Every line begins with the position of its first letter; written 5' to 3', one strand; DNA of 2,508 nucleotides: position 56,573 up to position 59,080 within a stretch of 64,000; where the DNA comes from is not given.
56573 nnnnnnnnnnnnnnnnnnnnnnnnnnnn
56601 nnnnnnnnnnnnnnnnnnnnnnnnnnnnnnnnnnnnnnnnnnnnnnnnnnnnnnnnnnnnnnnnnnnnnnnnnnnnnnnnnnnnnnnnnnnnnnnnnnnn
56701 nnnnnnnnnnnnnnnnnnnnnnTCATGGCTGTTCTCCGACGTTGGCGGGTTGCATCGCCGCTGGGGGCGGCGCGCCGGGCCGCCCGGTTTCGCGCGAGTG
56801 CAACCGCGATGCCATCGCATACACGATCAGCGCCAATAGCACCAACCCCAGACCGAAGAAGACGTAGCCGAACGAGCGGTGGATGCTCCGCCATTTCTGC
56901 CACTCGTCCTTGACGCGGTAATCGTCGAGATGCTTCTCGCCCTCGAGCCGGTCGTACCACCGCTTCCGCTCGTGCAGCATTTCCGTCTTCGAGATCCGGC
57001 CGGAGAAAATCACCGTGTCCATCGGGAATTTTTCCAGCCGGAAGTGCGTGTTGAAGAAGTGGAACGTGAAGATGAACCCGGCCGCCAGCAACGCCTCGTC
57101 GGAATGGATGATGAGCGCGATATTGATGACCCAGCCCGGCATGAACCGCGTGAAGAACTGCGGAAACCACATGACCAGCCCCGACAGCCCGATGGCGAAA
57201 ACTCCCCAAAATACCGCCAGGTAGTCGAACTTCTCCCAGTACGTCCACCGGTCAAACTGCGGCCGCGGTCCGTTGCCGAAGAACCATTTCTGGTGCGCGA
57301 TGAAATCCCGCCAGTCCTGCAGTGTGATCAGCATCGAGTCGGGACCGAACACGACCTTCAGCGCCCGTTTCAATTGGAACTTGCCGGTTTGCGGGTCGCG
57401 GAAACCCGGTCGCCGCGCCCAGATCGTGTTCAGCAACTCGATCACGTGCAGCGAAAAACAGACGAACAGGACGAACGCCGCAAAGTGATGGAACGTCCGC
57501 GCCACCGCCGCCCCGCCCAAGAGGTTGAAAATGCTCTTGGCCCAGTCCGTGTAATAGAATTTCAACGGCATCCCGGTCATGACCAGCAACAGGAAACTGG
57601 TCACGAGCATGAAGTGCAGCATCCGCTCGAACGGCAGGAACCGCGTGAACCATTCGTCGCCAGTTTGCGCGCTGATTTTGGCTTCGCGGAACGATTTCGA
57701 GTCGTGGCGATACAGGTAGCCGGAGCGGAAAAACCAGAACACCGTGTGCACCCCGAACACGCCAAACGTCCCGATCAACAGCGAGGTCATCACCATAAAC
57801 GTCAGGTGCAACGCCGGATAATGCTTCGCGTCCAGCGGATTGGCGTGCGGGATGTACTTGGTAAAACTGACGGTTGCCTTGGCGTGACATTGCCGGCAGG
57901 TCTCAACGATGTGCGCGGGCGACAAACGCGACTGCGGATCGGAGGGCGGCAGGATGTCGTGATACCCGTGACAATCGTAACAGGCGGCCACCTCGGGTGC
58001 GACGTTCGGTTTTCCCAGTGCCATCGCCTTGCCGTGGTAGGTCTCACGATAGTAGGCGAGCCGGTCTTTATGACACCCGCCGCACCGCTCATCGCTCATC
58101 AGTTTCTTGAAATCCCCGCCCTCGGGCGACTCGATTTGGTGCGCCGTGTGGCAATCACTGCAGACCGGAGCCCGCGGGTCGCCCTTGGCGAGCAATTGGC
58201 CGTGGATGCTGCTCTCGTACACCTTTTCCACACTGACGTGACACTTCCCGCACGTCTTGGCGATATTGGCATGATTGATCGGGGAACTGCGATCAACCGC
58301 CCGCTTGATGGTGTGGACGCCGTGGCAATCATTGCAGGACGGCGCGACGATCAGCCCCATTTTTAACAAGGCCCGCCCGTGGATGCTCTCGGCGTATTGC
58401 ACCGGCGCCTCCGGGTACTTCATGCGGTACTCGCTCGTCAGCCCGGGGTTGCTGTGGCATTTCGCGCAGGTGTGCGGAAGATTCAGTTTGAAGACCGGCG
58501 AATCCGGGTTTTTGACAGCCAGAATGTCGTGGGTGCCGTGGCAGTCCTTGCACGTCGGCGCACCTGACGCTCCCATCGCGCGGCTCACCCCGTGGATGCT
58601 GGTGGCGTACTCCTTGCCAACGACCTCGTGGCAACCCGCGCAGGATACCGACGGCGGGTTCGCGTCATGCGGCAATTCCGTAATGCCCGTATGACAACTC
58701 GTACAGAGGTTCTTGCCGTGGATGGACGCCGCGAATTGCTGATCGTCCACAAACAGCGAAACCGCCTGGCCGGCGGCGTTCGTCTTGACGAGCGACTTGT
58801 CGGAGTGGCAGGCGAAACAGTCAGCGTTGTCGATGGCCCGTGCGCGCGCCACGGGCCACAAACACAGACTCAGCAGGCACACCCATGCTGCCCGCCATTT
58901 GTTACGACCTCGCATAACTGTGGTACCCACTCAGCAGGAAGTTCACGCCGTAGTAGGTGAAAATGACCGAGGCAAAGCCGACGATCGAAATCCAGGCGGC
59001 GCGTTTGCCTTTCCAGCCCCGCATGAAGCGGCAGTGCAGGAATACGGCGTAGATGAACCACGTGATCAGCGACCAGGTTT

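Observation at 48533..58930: Tandemly duplicated inner-membrane cytochrome modules: 2 CbcL-like fusions followed by 2 (octahaem c / Tat 4Fe-4S / NrfD) triplets in one co-directional 12-gene array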

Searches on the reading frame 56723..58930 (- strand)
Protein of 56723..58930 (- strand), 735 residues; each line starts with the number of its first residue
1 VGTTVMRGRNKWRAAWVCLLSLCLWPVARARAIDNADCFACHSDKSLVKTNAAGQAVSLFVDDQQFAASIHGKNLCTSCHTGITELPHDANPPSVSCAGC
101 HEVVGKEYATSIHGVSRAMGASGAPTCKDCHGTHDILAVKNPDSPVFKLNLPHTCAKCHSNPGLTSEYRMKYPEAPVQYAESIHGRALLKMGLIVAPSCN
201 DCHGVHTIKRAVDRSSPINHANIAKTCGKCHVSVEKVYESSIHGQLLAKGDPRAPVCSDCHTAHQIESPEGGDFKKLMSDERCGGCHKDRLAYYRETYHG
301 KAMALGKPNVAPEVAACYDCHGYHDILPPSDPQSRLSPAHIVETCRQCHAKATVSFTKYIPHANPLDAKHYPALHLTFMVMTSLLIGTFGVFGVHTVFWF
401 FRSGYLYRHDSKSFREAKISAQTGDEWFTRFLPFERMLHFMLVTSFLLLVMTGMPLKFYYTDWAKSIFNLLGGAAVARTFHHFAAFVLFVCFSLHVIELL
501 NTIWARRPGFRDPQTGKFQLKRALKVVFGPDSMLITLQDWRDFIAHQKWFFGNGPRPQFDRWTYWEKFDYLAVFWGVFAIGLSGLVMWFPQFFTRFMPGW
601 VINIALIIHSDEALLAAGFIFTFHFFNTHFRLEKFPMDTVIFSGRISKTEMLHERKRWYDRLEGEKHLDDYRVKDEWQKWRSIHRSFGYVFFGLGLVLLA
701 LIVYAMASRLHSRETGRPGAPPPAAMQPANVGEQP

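Call 5: search_protein_families(library=pfam, proteins=[window:56723-58930:-], max_evalue=0.01)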
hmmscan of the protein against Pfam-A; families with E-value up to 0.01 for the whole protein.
window:56723-58930:- (735 aa): 5 families
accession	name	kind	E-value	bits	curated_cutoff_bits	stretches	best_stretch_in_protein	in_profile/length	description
PF14537.11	Cytochrom_c3_2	-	9.2e-14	52.1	25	3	75-160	8-79/79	Cytochrome c3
PF14522.11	Cytochrome_C7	-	4.8e-13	49.2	24.8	1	197-262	14-67/67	Cytochrome c7 and related cytochrome c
PF01292.26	Ni_hydr_CYTB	-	2.6e-10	40.8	30.1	1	372-497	41-160/179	Prokaryotic cytochrome b561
PF09699.15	Paired_CXXCH_1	-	2.9e-09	36.9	20.6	0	257-289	9-38/41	Doubled CXXCH motif (Paired_CXXCH_1)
PF14358.11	DUF4405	-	3.9e-05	24.5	26.7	0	438-497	2-63/66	Domain of unknown function (DUF4405)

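Call 6: search_protein_families(library=ncbifam, proteins=[window:56723-58930:-], max_evalue=0.01)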
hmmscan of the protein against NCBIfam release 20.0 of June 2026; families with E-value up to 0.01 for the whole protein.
window:56723-58930:- (735 aa): 6 families
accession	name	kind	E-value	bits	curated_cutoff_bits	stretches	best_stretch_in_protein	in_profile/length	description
TIGR01583.1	formate-DH-gamm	equivalog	1.4e-12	48.1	115.85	2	429-494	3-65/204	formate dehydrogenase subunit gamma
NF007924.0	PRK10639.1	equivalog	7.4e-08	32.4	341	1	428-497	7-73/211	formate dehydrogenase cytochrome b556 subunit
TIGR02161.1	napC_nirT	subfamily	7.3e-05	22.7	310.6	0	97-136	48-87/185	periplasmic nitrate (or nitrite) reductase c-type cytochrome, NapC/NirT family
NF007558.0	PRK10179.1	equivalog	0.00013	21.7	339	0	572-666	119-208/217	formate dehydrogenase-N subunit gamma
TIGR03507.1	decahem_SO1788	subfamily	0.0049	15.4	209.3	1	256-331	245-309/672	OmcA/MtrC family decaheme c-type cytochrome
TIGR04257.1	nanowire_3heme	domain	0.0088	16.2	40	0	197-233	24-60/75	c(7)-type cytochrome triheme domain-containing protein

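Call 10: find_homologous_proteins(query=window:56723-58915:-, max_evalue=1e-10)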
Query window:56723-58915:- (730 aa): 5441 proteins with E <= 1e-10 among 8000 candidates; the best 120 are listed.
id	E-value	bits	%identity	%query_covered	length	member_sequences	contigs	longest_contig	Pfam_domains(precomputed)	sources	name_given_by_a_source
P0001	0.0e+0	1706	98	98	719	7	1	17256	PF09699.16,PF14537.12,PF01292.27,PF14522.12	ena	-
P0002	0.0e+0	1463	83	98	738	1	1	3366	PF09699.16,PF14537.12,PF01292.27,PF14522.12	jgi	jgi:cytochrome b subunit of formate dehydrogenase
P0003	0.0e+0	1433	81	98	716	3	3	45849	PF09699.16,PF14537.12,PF01292.27,PF14522.12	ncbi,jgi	jgi:cytochrome b subunit of formate dehydrogenase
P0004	0.0e+0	1415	85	93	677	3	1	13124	PF14358.12,PF09699.16,PF14537.12,PF01292.27,PF14522.12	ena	-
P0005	0.0e+0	1393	79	97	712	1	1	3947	PF09699.16,PF14537.12,PF01292.27,PF14522.12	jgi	jgi:cytochrome b subunit of formate dehydrogenase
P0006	0.0e+0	1366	78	98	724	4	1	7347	PF09699.16,PF14537.12,PF01292.27,PF14522.12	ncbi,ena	-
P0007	0.0e+0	1318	76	98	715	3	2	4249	PF09699.16,PF14537.12,PF01292.27,PF14522.12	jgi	jgi:cytochrome b subunit of formate dehydrogenase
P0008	0.0e+0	1315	76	96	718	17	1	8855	PF09699.16,PF14537.12,PF01292.27,PF14522.12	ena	-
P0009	0.0e+0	1315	77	94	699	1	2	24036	PF09699.16,PF14537.12,PF01292.27,PF14522.12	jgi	-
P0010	0.0e+0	1298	77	94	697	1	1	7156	PF09699.16,PF14537.12,PF01292.27,PF03264.20,PF14522.12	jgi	-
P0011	0.0e+0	1281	75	95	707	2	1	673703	PF14537.12,PF01292.27,PF14522.12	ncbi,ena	-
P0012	0.0e+0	1277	77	93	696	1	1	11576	PF14537.12,PF01292.27,PF14522.12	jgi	jgi:cytochrome b subunit of formate dehydrogenase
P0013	0.0e+0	1256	72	97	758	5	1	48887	PF09699.16,PF14537.12,PF01292.27,PF14522.12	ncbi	-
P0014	0.0e+0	1236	73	94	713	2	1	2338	PF09699.16,PF14537.12,PF01292.27,PF14522.12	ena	-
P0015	0.0e+0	1235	73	94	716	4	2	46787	PF09699.16,PF14537.12,PF01292.27,PF14522.12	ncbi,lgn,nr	ncbi:MAG: cytochrome c3 family protein [Verrucomicrobia bacterium]|nr:cytochrome c3 family protein [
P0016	0.0e+0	1223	70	96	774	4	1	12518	PF09699.16,PF14537.12,PF01292.27,PF02085.22,PF14522.12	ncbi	-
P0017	0.0e+0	1219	71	99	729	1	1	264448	PF09699.16,PF14537.12,PF01292.27,PF02085.22,PF14522.12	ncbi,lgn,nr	ncbi:MAG: cytochrome c3 family protein [Lentisphaerae bacterium]|nr:cytochrome c3 family protein [Le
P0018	0.0e+0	1214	71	95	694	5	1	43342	PF14358.12,PF09699.16,PF14537.12,PF01292.27,PF14522.12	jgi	jgi:cytochrome b subunit of formate dehydrogenase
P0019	0.0e+0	1212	70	96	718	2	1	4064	PF09699.16,PF14537.12,PF01292.27,PF14522.12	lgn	-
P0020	0.0e+0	1204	70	96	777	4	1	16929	PF09699.16,PF14537.12,PF01292.27,PF14522.12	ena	-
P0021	0.0e+0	1203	70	96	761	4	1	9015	PF09699.16,PF14537.12,PF01292.27,PF14522.12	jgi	jgi:cytochrome b subunit of formate dehydrogenase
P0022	0.0e+0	1188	69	96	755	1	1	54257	PF09699.16,PF01292.27,PF14522.12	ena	-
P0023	0.0e+0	1187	71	93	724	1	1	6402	PF14537.12,PF01292.27,PF14522.12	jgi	jgi:cytochrome b subunit of formate dehydrogenase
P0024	0.0e+0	1186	70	95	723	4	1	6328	PF09699.16,PF14537.12,PF01292.27,PF14522.12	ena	-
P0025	0.0e+0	1185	70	94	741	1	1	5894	PF09699.16,PF14537.12,PF01292.27,PF14522.12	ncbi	-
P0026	0.0e+0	1182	70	95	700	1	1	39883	PF09699.16,PF14537.12,PF01292.27,PF14522.12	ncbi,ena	-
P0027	0.0e+0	1181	70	93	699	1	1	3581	PF09699.16,PF14537.12,PF01292.27,PF14522.12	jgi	jgi:cytochrome b subunit of formate dehydrogenase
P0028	0.0e+0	1180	70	95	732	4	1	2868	PF09699.16,PF14537.12,PF01292.27,PF14522.12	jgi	-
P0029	0.0e+0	1180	71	93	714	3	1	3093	PF09699.16,PF01292.27,PF03264.20,PF14522.12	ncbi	-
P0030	0.0e+0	1179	70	95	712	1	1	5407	PF09699.16,PF14537.12,PF01292.27,PF14522.12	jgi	jgi:cytochrome b subunit of formate dehydrogenase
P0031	0.0e+0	1177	70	93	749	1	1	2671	PF09699.16,PF14537.12,PF01292.27,PF14522.12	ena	-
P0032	0.0e+0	1176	70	93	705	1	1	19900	PF09699.16,PF14537.12,PF01292.27,PF03264.20,PF14522.12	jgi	-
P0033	0.0e+0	1175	70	95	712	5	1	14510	PF09699.16,PF14537.12,PF01292.27,PF03264.20,PF14522.12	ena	-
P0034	0.0e+0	1175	69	93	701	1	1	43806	PF09699.16,PF14537.12,PF01292.27,PF14522.12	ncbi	-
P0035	0.0e+0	1175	71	93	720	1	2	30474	PF09699.16,PF14537.12,PF01292.27,PF14522.12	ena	-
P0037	0.0e+0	1175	70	93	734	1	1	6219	PF09699.16,PF14537.12,PF01292.27,PF03264.20,PF14522.12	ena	-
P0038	0.0e+0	1174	69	94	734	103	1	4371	PF09699.16,PF14537.12,PF01292.27,PF14522.12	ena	-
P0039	0.0e+0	1174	69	95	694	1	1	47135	PF09699.16,PF14537.12,PF01292.27,PF14522.12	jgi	jgi:cytochrome b subunit of formate dehydrogenase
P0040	0.0e+0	1174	69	94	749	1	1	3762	PF09699.16,PF14537.12,PF01292.27,PF14522.12,PF22113.2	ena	-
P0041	0.0e+0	1174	68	96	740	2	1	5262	PF09699.16,PF14537.12,PF01292.27,PF14522.12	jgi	-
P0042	0.0e+0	1173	69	94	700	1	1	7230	PF09699.16,PF14537.12,PF01292.27,PF14522.12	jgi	jgi:cytochrome b subunit of formate dehydrogenase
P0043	0.0e+0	1172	69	95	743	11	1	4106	PF09699.16,PF14537.12,PF01292.27,PF14522.12,PF22113.2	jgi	-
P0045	0.0e+0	1171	69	94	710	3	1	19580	PF09699.16,PF14537.12,PF01292.27,PF14522.12,PF22113.2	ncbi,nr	ncbi:MAG: cytochrome c3 family protein [Verrucomicrobia bacterium]|nr:cytochrome c3 family protein [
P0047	0.0e+0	1170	69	94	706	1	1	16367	PF09699.16,PF14537.12,PF01292.27,PF03264.20,PF14522.12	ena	-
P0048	0.0e+0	1170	69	94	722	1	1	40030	PF09699.16,PF14537.12,PF01292.27,PF14522.12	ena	-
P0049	0.0e+0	1170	68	95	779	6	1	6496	PF09699.16,PF14537.12,PF01292.27,PF14522.12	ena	-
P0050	0.0e+0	1169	69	94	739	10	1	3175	PF09699.16,PF14537.12,PF01292.27,PF14522.12,PF22113.2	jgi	jgi:cytochrome b subunit of formate dehydrogenase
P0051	0.0e+0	1169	69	94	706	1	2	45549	PF09699.16,PF14537.12,PF01292.27,PF03264.20,PF14522.12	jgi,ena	jgi:cytochrome b subunit of formate dehydrogenase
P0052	0.0e+0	1169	69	94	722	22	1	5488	PF09699.16,PF14537.12,PF01292.27,PF14522.12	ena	-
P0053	0.0e+0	1169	70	93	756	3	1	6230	PF09699.16,PF14537.12,PF01292.27,PF14522.12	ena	-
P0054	0.0e+0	1169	69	93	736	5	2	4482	PF09699.16,PF14537.12,PF01292.27,PF14522.12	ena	-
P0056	0.0e+0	1168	70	93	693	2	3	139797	PF09699.16,PF14537.12,PF01292.27,PF03264.20,PF02085.22,PF14522.12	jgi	jgi:cytochrome b subunit of formate dehydrogenase/nitrate/TMAO reductase-like tetraheme cytochrome c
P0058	0.0e+0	1167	69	95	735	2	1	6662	PF09699.16,PF14537.12,PF01292.27,PF14522.12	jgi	jgi:cytochrome b subunit of formate dehydrogenase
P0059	0.0e+0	1167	70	93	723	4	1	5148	PF09699.16,PF14537.12,PF01292.27,PF14522.12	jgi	jgi:cytochrome b subunit of formate dehydrogenase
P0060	0.0e+0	1167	68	96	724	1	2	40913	PF09699.16,PF14537.12,PF01292.27,PF14522.12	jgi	-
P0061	0.0e+0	1167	69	93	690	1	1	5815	PF09699.16,PF14537.12,PF01292.27,PF14522.12,PF22113.2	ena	-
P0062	0.0e+0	1166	69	94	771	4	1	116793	PF09699.16,PF14537.12,PF01292.27,PF14522.12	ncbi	ncbi:MAG: hypothetical protein ACYDH9_01705 [Limisphaerales bacterium]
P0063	0.0e+0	1166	68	95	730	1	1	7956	PF09699.16,PF14537.12,PF01292.27,PF14522.12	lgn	-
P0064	0.0e+0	1166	68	95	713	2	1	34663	PF09699.16,PF14537.12,PF01292.27,PF14522.12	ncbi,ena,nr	ncbi:MAG TPA: hypothetical protein VN578_21905 [Candidatus Binatia bacterium]|nr:hypothetical protei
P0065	0.0e+0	1166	68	97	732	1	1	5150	PF09699.16,PF14537.12,PF01292.27,PF14522.12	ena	-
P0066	0.0e+0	1166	69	93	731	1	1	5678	PF09699.16,PF14537.12,PF01292.27,PF14522.12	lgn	-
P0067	0.0e+0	1166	69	94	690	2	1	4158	PF09699.16,PF14537.12,PF01292.27,PF14522.12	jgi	jgi:cytochrome b subunit of formate dehydrogenase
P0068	0.0e+0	1166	70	94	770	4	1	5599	PF09699.16,PF14537.12,PF01292.27,PF14522.12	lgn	-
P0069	0.0e+0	1166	69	93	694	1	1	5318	PF09699.16,PF14537.12,PF01292.27,PF02085.22,PF14522.12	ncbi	-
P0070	0.0e+0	1166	69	92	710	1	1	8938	PF09699.16,PF14537.12,PF01292.27,PF14522.12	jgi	jgi:cytochrome b subunit of formate dehydrogenase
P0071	0.0e+0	1165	70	93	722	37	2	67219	PF09699.16,PF14537.12,PF01292.27,PF14522.12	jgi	jgi:cytochrome b subunit of formate dehydrogenase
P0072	0.0e+0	1165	70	93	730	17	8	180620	PF09699.16,PF14537.12,PF01292.27,PF14522.12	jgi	jgi:cytochrome b subunit of formate dehydrogenase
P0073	0.0e+0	1165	70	93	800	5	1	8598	PF09699.16,PF14537.12,PF01292.27,PF14522.12,PF22113.2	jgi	jgi:cytochrome b subunit of formate dehydrogenase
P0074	0.0e+0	1165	69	95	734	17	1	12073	PF09699.16,PF14537.12,PF01292.27,PF02085.22,PF14522.12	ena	-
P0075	0.0e+0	1165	69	94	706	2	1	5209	PF09699.16,PF14537.12,PF01292.27,PF03264.20,PF14522.12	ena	-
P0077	0.0e+0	1165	69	93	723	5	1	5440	PF09699.16,PF14537.12,PF01292.27,PF14522.12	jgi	jgi:cytochrome b subunit of formate dehydrogenase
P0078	0.0e+0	1165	71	93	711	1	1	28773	PF09699.16,PF14537.12,PF01292.27,PF14522.12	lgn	-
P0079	0.0e+0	1165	70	94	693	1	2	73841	PF09699.16,PF14537.12,PF01292.27,PF14522.12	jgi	jgi:cytochrome b subunit of formate dehydrogenase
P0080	0.0e+0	1165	70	93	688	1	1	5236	PF09699.16,PF14537.12,PF01292.27,PF03264.20,PF14522.12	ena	-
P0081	0.0e+0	1164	69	93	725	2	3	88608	PF09699.16,PF14537.12,PF01292.27,PF14522.12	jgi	-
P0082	0.0e+0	1164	69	93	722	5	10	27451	PF09699.16,PF01292.27,PF14522.12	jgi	-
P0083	0.0e+0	1164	67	96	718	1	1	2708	PF09699.16,PF14537.12,PF01292.27,PF14522.12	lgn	-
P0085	0.0e+0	1164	68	95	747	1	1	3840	PF09699.16,PF14537.12,PF01292.27,PF14522.12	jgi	-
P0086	0.0e+0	1164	69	93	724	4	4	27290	PF14537.12,PF01292.27,PF14522.12,PF22113.2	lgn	-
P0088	0.0e+0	1163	68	95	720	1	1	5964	PF09699.16,PF14537.12,PF01292.27,PF14522.12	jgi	jgi:cytochrome b subunit of formate dehydrogenase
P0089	0.0e+0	1162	69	93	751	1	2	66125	PF09699.16,PF14537.12,PF01292.27,PF14522.12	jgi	-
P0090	0.0e+0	1162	70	93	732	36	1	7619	PF09699.16,PF14537.12,PF01292.27,PF14522.12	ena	-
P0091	0.0e+0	1162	69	93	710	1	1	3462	PF09699.16,PF01292.27,PF14522.12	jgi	jgi:cytochrome b subunit of formate dehydrogenase/DnaJ-class molecular chaperone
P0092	0.0e+0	1162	70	92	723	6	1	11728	PF09699.16,PF14537.12,PF01292.27,PF02085.22,PF14522.12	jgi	jgi:cytochrome b subunit of formate dehydrogenase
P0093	0.0e+0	1161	70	92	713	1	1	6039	PF09699.16,PF14537.12,PF01292.27,PF14522.12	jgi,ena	-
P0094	0.0e+0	1161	68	95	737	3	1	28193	PF09699.16,PF14537.12,PF01292.27,PF14522.12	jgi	jgi:cytochrome b subunit of formate dehydrogenase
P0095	0.0e+0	1161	69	93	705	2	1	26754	PF09699.16,PF14537.12,PF01292.27,PF14522.12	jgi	jgi:cytochrome b subunit of formate dehydrogenase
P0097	0.0e+0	1160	67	96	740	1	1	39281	PF09699.16,PF14537.12,PF01292.27,PF14522.12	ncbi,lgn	ncbi:MAG TPA: hypothetical protein VJA21_07120 [Verrucomicrobiae bacterium]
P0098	0.0e+0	1160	70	92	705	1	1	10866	PF09699.16,PF14537.12,PF01292.27,PF14522.12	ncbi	-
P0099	0.0e+0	1160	69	93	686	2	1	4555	PF09699.16,PF14537.12,PF01292.27,PF14522.12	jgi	jgi:cytochrome b subunit of formate dehydrogenase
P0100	0.0e+0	1160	70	93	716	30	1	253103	PF09699.16,PF01292.27,PF14522.12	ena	-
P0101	0.0e+0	1160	68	93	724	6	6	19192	PF09699.16,PF14537.12,PF01292.27,PF14522.12,PF22113.2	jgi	jgi:cytochrome b subunit of formate dehydrogenase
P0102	0.0e+0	1159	67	96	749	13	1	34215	PF09699.16,PF14537.12,PF01292.27,PF14522.12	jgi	-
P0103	0.0e+0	1158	69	94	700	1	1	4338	PF09699.16,PF01292.27,PF14522.12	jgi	jgi:cytochrome b subunit of formate dehydrogenase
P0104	0.0e+0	1158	68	94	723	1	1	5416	PF09699.16,PF14537.12,PF01292.27,PF14522.12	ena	-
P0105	0.0e+0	1158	68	95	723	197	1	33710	PF09699.16,PF14537.12,PF01292.27,PF02085.22,PF14522.12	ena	-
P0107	0.0e+0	1157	67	95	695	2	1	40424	PF09699.16,PF14537.12,PF01292.27,PF14522.12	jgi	jgi:cytochrome b subunit of formate dehydrogenase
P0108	0.0e+0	1157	69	93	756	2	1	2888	PF09699.16,PF14537.12,PF01292.27,PF14522.12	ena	-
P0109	0.0e+0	1157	68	94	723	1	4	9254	PF09699.16,PF14537.12,PF01292.27,PF14522.12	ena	-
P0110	0.0e+0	1157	69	93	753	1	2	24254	PF09699.16,PF14537.12,PF01292.27,PF14522.12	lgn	-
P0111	0.0e+0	1156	68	94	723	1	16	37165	PF09699.16,PF14537.12,PF01292.27,PF14522.12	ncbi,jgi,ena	-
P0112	0.0e+0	1156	70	93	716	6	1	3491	PF09699.16,PF14537.12,PF01292.27,PF14522.12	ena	-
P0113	0.0e+0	1156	68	94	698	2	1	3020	PF09699.16,PF14537.12,PF01292.27,PF14522.12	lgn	-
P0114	0.0e+0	1156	69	93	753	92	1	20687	PF09699.16,PF14537.12,PF01292.27,PF14522.12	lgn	-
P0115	0.0e+0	1156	69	93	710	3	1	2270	PF09699.16,PF14537.12,PF01292.27,PF14522.12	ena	-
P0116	0.0e+0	1155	68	94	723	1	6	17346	PF09699.16,PF14537.12,PF01292.27,PF14522.12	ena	-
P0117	0.0e+0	1155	68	94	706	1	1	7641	PF09699.16,PF14537.12,PF01292.27,PF14522.12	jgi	jgi:cytochrome b subunit of formate dehydrogenase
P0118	0.0e+0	1155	70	93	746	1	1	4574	PF09699.16,PF14537.12,PF01292.27,PF14522.12,PF22113.2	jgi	jgi:cytochrome b subunit of formate dehydrogenase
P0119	0.0e+0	1155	67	95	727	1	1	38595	PF09699.16,PF14537.12,PF01292.27,PF03264.20,PF14522.12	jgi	jgi:cytochrome b subunit of formate dehydrogenase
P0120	0.0e+0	1155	68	95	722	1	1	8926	PF09699.16,PF14537.12,PF01292.27,PF14522.12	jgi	jgi:cytochrome b subunit of formate dehydrogenase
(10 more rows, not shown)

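Call 11: find_encoding_contigs(protein=P0011, flank=10000, max_places=2)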
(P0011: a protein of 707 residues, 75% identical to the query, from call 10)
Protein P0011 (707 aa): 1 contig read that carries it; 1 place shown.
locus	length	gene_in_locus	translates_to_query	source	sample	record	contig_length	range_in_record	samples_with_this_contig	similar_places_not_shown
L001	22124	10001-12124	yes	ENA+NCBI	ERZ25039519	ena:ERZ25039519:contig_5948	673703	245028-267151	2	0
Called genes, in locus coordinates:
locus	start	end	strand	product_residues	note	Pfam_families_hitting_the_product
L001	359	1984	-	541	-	PF14280:DUF4365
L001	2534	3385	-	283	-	PF01578:Cytochrom_C_asm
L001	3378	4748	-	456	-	PF05140:ResB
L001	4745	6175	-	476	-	PF03264:Cytochrom_NNT, PF14522:Cytochrome_C7 (faint), PF14537:Cytochrom_c3_2 (weak)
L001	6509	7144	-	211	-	PF14522:Cytochrome_C7 (faint), PF22113:Mtrc-MtrF_II-IV_dom, PF14537:Cytochrom_c3_2 (faint), PF13435:Cytochrome_C554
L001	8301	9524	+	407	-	PF13353:Fer4_12 (weak), PF04055:Radical_SAM, PF13186:SPASM (faint)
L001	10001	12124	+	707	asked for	PF14522:Cytochrome_C7 (faint), PF14537:Cytochrom_c3_2 (weak), PF01292:Ni_hydr_CYTB (weak)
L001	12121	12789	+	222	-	PF02085:Cytochrom_CIII (faint), PF14537:Cytochrom_c3_2 (faint), PF14522:Cytochrome_C7 (weak)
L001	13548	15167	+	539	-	PF01292:Ni_hydr_CYTB, PF13404:HTH_AsnC-type, PF13412:HTH_24 (faint), PF22451:NirdL-like_HTH, PF17805:AsnC_trans_reg2, PF22451:NirdL-like_HTH (weak), PF17805:AsnC_trans_reg2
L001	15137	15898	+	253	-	PF02596:DUF169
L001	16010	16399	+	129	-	PF15731:MqsA_antitoxin (weak), PF01381:HTH_3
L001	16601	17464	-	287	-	-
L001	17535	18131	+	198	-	-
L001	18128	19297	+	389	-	-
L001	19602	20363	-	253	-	PF19559:DUF6081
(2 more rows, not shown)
